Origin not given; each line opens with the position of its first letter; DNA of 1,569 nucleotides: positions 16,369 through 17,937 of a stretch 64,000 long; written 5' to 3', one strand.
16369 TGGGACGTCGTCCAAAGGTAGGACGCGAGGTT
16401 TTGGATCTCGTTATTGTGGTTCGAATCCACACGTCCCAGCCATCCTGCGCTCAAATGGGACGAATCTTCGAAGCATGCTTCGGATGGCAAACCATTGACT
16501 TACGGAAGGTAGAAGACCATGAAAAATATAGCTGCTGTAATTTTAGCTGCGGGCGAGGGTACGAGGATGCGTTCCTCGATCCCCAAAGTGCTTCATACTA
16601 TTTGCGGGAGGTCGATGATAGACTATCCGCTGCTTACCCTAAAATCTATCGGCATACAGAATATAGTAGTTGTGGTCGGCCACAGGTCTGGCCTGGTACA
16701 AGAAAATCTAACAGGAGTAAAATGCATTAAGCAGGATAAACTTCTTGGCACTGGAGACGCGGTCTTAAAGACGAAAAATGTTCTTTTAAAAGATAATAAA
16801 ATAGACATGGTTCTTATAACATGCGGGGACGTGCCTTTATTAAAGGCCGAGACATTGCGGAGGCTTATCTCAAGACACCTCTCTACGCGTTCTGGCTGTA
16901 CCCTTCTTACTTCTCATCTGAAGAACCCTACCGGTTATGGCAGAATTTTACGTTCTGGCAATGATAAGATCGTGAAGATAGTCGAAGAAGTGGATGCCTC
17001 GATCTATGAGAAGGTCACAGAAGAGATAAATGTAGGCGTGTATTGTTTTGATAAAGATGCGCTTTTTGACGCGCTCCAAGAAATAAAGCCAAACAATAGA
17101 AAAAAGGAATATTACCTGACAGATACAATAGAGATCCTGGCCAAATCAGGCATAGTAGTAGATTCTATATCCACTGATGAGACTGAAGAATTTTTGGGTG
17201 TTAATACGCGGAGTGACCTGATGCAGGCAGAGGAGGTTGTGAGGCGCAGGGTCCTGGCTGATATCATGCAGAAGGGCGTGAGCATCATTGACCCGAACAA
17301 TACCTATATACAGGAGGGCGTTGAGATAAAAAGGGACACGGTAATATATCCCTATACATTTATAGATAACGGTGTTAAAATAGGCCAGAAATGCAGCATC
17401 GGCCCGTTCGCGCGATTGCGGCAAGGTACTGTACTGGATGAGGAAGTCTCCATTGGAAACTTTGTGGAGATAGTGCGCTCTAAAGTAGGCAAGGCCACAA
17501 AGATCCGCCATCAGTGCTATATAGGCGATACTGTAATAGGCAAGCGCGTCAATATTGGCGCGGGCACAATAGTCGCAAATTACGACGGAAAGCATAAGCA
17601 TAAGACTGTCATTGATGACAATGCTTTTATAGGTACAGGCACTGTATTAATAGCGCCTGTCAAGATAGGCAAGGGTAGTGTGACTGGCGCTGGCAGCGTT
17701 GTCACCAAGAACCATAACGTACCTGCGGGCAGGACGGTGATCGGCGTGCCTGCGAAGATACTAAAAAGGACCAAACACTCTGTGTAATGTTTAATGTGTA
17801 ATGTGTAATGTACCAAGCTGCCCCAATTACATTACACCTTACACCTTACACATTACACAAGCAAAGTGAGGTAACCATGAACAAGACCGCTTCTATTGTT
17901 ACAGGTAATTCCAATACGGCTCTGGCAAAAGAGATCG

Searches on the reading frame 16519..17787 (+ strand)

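Call 80: search_protein_families(library=pfam, proteins=[window:16519-17787:+], max_evalue=1e-8)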
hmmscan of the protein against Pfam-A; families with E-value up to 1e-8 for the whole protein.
window:16519-17787:+ (422 aa): 5 families
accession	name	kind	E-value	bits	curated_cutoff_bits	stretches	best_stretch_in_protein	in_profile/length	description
PF00132.30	Hexapep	-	1.4e-24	85.1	27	0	363-397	2-36/36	Bacterial transferase hexapeptide (six repeats)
PF00483.29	NTP_transferase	-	1e-19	71.5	21.2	1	6-211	2-213/245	Nucleotidyl transferase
PF12804.13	NTP_transf_3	-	3.9e-17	63.3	27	1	6-130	1-121/160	MobA-like NTP transferase domain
PF25084.1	LbH_EIF2B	-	1.8e-11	44.4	54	0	261-350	3-85/105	EIF2B subunit epsilon LbH domain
PF01128.25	IspD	-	2.3e-10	41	27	1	4-242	1-220/221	2-C-methyl-D-erythritol 4-phosphate cytidylyltransferase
